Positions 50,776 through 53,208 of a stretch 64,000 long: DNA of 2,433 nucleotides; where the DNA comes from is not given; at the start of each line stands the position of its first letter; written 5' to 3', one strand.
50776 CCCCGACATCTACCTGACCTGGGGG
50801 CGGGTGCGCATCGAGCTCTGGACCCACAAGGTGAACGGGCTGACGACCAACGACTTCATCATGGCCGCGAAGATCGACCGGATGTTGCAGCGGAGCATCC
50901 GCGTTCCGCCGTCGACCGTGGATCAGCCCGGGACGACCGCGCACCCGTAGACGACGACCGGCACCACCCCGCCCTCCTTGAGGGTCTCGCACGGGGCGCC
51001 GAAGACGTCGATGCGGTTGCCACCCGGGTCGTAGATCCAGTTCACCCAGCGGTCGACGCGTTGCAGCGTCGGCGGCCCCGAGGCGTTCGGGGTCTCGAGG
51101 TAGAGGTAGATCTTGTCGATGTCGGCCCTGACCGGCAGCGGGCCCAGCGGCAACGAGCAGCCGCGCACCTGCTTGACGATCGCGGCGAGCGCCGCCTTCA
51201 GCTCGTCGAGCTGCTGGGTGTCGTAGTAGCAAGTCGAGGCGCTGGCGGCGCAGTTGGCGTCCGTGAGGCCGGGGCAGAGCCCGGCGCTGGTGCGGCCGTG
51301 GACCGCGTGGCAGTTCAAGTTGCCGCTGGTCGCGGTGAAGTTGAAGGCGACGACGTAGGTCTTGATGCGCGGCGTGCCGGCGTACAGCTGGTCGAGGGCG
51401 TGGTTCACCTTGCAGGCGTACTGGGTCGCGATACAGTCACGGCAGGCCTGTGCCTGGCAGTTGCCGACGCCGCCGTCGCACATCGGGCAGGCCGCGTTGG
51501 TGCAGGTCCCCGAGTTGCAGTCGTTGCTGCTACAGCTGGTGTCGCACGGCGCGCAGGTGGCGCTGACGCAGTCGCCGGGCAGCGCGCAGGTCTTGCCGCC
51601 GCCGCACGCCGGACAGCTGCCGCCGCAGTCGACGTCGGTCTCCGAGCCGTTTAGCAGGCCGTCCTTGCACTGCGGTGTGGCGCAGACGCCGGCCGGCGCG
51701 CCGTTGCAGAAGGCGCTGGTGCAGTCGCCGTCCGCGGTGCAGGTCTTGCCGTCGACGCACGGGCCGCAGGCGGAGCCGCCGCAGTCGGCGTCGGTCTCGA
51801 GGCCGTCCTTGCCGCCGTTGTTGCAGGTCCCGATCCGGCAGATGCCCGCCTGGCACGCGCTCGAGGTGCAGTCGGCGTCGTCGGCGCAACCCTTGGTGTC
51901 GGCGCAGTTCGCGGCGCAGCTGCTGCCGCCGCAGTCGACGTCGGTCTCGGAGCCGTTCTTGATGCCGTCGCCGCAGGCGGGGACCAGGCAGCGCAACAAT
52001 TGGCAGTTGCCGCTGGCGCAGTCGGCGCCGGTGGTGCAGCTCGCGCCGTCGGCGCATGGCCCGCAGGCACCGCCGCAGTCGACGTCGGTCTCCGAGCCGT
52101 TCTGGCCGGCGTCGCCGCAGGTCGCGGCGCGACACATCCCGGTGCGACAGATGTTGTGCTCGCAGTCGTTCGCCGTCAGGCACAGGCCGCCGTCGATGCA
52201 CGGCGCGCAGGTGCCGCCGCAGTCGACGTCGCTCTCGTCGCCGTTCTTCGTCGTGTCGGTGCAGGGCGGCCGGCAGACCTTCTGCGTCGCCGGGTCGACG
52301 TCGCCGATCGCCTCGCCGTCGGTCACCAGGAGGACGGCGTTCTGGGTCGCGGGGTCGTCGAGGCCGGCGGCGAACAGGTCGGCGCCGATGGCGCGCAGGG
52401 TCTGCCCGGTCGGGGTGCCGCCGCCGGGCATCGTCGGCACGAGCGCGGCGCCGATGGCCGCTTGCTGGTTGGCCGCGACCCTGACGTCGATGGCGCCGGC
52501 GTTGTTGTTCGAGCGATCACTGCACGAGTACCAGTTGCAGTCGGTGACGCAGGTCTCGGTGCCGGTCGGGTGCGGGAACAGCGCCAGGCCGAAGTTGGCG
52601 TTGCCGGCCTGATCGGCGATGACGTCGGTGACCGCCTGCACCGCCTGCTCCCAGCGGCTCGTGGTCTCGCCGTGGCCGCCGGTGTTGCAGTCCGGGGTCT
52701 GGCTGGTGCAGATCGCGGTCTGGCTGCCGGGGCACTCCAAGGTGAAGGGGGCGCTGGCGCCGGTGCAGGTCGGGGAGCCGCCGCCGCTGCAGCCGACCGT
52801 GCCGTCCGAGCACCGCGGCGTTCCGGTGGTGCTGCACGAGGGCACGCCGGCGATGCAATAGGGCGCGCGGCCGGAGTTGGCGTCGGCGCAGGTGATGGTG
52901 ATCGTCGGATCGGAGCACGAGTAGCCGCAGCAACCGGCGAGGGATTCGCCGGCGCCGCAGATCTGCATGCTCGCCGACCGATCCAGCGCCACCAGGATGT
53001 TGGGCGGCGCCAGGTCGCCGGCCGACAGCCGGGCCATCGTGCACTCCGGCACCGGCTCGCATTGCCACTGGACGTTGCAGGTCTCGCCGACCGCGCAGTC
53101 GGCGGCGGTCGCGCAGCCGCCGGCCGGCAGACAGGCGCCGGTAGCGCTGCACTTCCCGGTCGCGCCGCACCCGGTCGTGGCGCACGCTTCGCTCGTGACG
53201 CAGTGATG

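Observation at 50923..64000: Island of three very large extracellular Cys-rich repeat proteins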

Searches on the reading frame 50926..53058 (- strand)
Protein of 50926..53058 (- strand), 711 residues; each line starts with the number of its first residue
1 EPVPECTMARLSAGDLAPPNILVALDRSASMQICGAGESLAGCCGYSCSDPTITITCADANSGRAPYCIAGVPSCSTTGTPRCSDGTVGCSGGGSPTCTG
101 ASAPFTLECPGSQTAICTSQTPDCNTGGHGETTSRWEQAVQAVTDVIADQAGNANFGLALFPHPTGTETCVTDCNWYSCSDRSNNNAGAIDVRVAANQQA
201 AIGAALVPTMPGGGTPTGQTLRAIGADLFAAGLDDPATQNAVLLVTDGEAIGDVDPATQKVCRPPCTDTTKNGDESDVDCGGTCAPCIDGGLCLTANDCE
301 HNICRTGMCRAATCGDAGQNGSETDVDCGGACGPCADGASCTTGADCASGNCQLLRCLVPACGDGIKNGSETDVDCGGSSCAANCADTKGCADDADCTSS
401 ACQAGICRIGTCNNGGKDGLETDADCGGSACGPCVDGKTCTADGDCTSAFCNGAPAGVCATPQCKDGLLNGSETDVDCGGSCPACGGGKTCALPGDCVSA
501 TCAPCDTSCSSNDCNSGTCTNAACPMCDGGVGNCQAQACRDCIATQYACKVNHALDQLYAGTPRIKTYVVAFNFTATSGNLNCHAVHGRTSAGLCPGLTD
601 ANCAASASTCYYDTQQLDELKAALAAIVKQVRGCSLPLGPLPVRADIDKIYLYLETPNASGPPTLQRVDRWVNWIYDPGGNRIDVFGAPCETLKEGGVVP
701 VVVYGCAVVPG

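Call 89: predict_structure(alignment_id=A5)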
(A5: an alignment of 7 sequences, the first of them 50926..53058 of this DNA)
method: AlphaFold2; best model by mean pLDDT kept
length: 711 residues; sequences in the alignment: 7
mean_pLDDT: 50.5   pTM: 0.40
mean pLDDT of the five models: 50.5, 50.3, 49.8, 48.4, 42.9
residues with pLDDT >= 90: 0; 70-90: 123; 50-70: 240; < 50: 348
segments of 3 or more residues with pLDDT < 50: 1-5, 29-73, 119-133, 162-188, 209-216, 248-285, 317-326, 359-382, 415-425, 462-615, 709-711
pLDDT, mean of each block of 10 residues (from residue 1): 53 68 66 33 28 26 26 52 55 66 64 54 29 58 82 78 39 26 39 80 67 44 59 63 59 27 28 31 49 57 59 50 49 61 64 58 35 38 55 64 62 43 46 63 65 60 35 27 35 37 32 34 34 35 35 39 36 32 24 25 28 56 71 74 64 83 81 70 76 81 68 34
secondary structure, 60 per line:
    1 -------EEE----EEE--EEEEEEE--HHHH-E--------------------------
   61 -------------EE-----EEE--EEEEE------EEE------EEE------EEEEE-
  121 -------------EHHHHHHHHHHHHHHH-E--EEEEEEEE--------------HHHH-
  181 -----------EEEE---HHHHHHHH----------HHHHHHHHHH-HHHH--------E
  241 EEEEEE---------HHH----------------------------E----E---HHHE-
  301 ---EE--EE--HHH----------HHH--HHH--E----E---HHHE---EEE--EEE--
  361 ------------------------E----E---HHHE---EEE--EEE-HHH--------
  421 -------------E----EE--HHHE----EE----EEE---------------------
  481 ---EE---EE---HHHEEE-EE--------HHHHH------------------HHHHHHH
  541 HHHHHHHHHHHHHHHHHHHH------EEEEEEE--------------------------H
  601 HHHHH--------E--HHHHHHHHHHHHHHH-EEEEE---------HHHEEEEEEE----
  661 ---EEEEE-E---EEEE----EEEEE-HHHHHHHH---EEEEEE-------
elements in order (helices of 4 or more, strands of 3 or more residues): E8-10 E15-17 E20-26 H29-32 E81-83 E86-90 E97-99 E106-108 E115-119 H135-149 E154-161 H176-179 E192-195 H199-206 H217-226 H228-231 E240-246 E351-353 E356-358 E401-403 E406-408 E457-459 E497-499 H511-515 H534-560 E567-573 H600-605 H617-631 E633-637 E650-656 E664-668 E674-677 E682-686 H688-695 E699-704

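Call 101: fold_search(model_id=the predicted structure, library=pdb)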
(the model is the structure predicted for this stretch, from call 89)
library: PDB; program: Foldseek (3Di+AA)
matches with E <= 10: 632; with E <= 0.001: 0
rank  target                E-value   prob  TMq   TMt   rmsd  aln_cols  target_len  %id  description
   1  2gpj                  6.5e-02  0.85  0.08  0.21   5.0        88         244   19  CRYSTAL STRUCTURE OF A SIDEROPHORE-INTERACTING PROTEIN (SPUTCN32_0076) FROM SHEWANELLA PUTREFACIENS CN-32 AT 2.20 A RESO (released 2006-06-13)
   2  9c4f_I                1.1e-01  0.72  0.11  0.35   6.4       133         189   12  Infectious B19V capsid (released 2024-10-16)
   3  6xlz_L                2.3e-01  0.23  0.06  0.15  10.0        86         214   13  Structure of NHP D11A.F2 Fab in complex with 16055 V2b peptide (released 2021-07-07)
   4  4d8o                  2.7e-01  0.82  0.08  0.11   4.2        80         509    8  Crystal Structure of the ankyrin-B ZU5-ZU5-UPA-DD tandem (released 2012-03-28)
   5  2wjy                  3.2e-01  0.28  0.07  0.07   5.8        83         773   17  Crystal structure of the complex between human nonsense mediated decay factors UPF1 and UPF2 Orthorhombic form (released 2009-07-07)
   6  2xzo_A                3.6e-01  0.28  0.07  0.08   5.9        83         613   18  Upf1 helicase - RNA complex (released 2011-03-30)
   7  7u1e_C                4.0e-01  0.09  0.05  0.08  13.9        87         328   17  CryoEM structure of the pancreatic ATP-sensitive potassium channel bound to ATP with Kir6.2-CTD in the down conformati (released 2022-08-31)
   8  3lnn_A                4.0e-01  0.06  0.07  0.12  20.8       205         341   13  Crystal structure of ZneB from Cupriavidus metallidurans (released 2010-06-30)
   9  9mtl_J                4.2e-01  0.30  0.08  0.35   4.8        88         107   15  Structure of porcine Fab 24-1G23 in complex with influenza H1N1 A/Hawaii/70/2019 hemagglutinin (released 2025-09-24)
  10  6m3q_E                4.7e-01  0.60  0.08  0.12   4.3        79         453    6  Crystal structure of AnkB/beta4-spectrin complex (released 2020-05-13)
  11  5c9k_F                4.7e-01  0.16  0.06  0.26   9.9        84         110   12  Crystal structure of a highly fibrillogenic Arg24Gly mutant of the Recombinant variable domain 6AJL2 (released 2015-08-05)
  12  8udz_D                5.0e-01  0.18  0.07  0.19   5.7        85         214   15  The Structure of LTBP-49247 Fab Bound to TGFbeta1 Small Latent Complex (released 2024-07-17)
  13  9djw_n                5.3e-01  0.33  0.06  0.32   3.6        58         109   10  X-ray crystal structure of TNFa-VNAR D1 complex (released 2025-09-10)
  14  8c93_D                5.3e-01  0.21  0.06  0.20   5.4        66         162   14  Cryo-EM captures early ribosome assembly in action (released 2023-04-05)
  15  2gk6_A                5.3e-01  0.14  0.07  0.08   6.4        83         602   17  Structural and Functional insights into the human Upf1 helicase core (released 2007-01-09)
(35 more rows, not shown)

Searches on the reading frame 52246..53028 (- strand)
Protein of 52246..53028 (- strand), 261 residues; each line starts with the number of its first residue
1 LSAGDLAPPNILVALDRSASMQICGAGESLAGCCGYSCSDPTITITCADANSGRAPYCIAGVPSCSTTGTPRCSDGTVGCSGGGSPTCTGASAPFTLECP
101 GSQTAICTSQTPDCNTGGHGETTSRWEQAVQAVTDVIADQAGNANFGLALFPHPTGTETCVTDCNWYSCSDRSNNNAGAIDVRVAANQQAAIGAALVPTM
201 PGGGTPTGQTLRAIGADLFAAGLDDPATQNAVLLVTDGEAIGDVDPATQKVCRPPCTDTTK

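Call 29: search_protein_families(library=pfam, proteins=[window:52246-53028:-], max_evalue=10)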
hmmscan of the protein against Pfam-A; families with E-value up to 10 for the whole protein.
seq(261 aa): 1 family
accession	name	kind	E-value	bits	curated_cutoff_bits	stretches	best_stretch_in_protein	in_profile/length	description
PF13519.12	VWA_2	-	0.044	14.8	27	1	122-157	17-51/107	von Willebrand factor type A domain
